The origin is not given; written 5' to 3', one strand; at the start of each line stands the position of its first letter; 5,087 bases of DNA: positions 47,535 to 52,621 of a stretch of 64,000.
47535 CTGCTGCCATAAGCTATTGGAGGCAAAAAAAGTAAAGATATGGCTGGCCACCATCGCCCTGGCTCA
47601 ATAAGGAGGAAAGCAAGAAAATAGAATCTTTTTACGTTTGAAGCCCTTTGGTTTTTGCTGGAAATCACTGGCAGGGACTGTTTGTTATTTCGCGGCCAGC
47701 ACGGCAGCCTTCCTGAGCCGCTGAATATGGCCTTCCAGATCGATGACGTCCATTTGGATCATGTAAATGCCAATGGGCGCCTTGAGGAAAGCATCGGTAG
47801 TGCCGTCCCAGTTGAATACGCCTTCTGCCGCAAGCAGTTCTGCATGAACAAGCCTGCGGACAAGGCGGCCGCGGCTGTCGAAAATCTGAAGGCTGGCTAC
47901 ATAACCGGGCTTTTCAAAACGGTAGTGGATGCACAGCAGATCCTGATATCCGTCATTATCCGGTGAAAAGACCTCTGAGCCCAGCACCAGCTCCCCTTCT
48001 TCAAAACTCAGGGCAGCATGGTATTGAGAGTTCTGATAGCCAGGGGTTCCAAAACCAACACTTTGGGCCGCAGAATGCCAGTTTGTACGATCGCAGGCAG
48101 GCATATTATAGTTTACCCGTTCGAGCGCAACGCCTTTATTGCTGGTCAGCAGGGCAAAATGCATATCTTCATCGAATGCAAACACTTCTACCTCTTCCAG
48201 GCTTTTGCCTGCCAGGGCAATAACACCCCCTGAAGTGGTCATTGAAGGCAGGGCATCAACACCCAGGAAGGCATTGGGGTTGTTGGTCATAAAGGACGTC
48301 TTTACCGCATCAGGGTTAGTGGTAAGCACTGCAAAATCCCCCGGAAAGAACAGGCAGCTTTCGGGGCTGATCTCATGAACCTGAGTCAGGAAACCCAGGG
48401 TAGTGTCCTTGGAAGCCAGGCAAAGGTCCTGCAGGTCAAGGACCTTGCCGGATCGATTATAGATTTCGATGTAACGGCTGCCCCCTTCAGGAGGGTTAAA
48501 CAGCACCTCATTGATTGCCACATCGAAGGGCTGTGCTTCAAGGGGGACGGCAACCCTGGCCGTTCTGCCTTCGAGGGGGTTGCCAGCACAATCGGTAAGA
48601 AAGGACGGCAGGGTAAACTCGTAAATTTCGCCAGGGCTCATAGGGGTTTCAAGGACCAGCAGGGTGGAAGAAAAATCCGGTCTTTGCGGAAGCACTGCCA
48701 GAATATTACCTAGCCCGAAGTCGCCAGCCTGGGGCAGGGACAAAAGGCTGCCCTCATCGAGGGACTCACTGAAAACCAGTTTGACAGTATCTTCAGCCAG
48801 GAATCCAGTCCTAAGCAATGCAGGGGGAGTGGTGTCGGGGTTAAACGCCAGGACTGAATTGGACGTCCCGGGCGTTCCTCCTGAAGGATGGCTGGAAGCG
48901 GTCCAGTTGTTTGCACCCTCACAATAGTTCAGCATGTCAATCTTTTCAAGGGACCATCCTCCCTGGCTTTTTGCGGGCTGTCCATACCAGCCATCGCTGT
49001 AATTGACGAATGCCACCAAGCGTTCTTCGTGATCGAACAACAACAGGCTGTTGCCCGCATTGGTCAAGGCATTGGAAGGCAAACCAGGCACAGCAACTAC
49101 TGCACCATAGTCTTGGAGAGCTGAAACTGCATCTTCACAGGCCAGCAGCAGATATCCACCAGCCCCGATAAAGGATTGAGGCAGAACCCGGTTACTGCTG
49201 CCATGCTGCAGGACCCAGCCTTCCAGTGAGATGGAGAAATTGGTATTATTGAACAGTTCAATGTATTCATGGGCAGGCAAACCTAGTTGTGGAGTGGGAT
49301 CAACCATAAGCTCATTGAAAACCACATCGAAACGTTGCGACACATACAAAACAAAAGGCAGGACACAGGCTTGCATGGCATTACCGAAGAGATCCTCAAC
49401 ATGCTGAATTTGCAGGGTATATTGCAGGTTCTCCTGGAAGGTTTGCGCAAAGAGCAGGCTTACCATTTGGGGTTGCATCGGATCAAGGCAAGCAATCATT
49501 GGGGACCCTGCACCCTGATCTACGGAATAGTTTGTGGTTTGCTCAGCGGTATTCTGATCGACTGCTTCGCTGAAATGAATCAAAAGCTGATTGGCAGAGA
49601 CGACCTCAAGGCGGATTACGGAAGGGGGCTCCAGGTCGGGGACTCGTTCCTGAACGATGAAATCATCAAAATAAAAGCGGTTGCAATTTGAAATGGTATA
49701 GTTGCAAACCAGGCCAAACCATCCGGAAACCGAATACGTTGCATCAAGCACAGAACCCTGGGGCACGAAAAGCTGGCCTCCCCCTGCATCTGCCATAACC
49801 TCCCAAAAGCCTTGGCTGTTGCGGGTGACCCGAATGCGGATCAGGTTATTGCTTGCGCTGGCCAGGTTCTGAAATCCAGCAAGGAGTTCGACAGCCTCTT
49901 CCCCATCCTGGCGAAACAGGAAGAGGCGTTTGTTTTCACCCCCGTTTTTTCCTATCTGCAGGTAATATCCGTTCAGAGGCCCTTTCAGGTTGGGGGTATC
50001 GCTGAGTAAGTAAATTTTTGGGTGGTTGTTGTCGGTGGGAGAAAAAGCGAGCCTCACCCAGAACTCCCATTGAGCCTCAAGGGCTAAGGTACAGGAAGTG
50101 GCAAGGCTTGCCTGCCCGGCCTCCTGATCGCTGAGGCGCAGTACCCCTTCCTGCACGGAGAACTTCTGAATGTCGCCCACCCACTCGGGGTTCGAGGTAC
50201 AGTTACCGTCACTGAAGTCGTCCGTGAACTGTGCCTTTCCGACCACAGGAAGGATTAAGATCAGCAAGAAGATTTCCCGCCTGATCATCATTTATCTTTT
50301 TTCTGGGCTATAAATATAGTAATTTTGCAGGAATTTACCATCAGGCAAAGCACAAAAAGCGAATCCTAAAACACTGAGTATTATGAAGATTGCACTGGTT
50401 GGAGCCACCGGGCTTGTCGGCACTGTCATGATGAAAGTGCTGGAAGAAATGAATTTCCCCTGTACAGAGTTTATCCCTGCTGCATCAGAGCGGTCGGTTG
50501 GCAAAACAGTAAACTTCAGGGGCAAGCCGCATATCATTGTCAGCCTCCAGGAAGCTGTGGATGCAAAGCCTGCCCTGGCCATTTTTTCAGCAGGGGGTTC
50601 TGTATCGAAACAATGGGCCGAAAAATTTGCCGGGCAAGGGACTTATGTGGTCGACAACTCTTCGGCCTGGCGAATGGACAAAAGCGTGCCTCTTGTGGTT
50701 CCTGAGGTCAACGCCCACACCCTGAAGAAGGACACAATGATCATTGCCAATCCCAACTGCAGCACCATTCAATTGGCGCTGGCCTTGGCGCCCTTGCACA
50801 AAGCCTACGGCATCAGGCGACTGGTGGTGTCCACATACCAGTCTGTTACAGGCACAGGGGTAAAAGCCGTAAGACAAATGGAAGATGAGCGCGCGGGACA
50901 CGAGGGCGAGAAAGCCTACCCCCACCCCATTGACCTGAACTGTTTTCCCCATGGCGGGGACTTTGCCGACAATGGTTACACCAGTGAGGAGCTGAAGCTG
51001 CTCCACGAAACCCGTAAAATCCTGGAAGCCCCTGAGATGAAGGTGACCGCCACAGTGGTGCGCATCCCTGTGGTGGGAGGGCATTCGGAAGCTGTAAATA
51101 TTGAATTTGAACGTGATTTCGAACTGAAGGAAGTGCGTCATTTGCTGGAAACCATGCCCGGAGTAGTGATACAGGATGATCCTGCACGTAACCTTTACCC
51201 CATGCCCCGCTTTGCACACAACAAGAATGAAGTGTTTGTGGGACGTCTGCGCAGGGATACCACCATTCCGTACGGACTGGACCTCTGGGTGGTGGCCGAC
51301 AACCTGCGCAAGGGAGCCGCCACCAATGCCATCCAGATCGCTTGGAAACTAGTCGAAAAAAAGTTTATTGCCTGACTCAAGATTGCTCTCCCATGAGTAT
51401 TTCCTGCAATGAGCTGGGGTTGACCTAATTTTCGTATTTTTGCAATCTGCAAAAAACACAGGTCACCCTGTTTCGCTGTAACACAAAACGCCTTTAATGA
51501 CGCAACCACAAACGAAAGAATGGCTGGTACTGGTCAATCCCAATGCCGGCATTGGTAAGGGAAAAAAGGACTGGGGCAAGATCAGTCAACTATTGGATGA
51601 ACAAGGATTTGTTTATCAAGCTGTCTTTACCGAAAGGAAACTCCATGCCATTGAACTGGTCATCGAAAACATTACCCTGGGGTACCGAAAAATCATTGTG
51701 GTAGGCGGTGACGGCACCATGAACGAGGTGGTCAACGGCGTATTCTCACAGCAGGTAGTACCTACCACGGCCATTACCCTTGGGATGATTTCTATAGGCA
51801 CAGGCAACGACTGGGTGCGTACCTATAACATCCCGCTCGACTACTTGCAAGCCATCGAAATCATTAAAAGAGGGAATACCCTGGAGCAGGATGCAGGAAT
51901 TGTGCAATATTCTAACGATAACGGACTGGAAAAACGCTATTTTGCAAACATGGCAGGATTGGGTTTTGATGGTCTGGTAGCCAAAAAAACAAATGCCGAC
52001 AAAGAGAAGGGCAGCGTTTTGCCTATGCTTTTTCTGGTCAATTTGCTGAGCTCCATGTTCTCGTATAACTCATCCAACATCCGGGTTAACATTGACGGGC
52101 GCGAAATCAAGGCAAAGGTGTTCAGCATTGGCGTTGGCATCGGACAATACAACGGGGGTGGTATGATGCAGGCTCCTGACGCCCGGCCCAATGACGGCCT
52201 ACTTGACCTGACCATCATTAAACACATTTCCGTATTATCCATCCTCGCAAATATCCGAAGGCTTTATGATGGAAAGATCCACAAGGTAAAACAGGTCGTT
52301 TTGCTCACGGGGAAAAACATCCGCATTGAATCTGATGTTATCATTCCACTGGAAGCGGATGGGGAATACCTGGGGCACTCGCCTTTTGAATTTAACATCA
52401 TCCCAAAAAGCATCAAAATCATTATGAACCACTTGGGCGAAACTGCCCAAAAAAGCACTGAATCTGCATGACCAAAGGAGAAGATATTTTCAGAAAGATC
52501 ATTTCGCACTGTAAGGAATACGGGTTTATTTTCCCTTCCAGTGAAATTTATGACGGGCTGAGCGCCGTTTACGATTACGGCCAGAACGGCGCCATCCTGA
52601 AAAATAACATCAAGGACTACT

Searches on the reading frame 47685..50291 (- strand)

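Call 9: search_protein_families(library=pfam, proteins=[window:47685-50291:-], max_evalue=0.001)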
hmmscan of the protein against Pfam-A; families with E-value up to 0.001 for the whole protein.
window:47685-50291:- (868 aa): 4 families
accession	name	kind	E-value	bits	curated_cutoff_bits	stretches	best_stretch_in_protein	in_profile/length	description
PF00932.25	LTD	-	1.4e-19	70.9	34.3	2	320-432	5-108/109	Lamin Tail Domain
PF13205.12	Big_5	-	7.2e-09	36.8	23.6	1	231-307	19-96/105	Bacterial Ig-like domain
PF13860.13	FlgD_ig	-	2.5e-05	24.6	27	1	796-847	22-73/79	FlgD Ig-like domain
PF13585.12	CHU_C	-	3.5e-05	24.3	27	1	773-848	5-71/86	CHU_C Type IX secretion signal domain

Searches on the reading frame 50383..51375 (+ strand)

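Call 9: search_protein_families(library=pfam, proteins=[window:50383-51375:+], max_evalue=0.001)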
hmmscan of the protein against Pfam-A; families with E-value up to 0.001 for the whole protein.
window:50383-51375:+ (330 aa): 2 families
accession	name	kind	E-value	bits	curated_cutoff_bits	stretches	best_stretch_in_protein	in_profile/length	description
PF02774.23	Semialdhyde_dhC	-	3e-45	155.1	26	1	135-310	1-184/184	Semialdehyde dehydrogenase, dimerisation domain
PF01118.30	Semialdhyde_dh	-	1.3e-30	106.7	26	1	2-116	1-120/121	Semialdehyde dehydrogenase, NAD binding domain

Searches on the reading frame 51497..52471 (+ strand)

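Call 9: search_protein_families(library=pfam, proteins=[window:51497-52471:+], max_evalue=0.001)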
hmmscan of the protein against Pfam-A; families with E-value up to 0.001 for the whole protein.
window:51497-52471:+ (324 aa): 2 families
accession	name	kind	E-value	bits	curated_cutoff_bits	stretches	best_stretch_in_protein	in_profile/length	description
PF19279.4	YegS_C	-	1.3e-30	106.7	27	1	155-309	5-157/158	YegS C-terminal NAD kinase beta sandwich-like domain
PF00781.29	DAGK_cat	-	1.4e-28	99.5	23.6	1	9-134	2-123/125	Diacylglycerol kinase catalytic domain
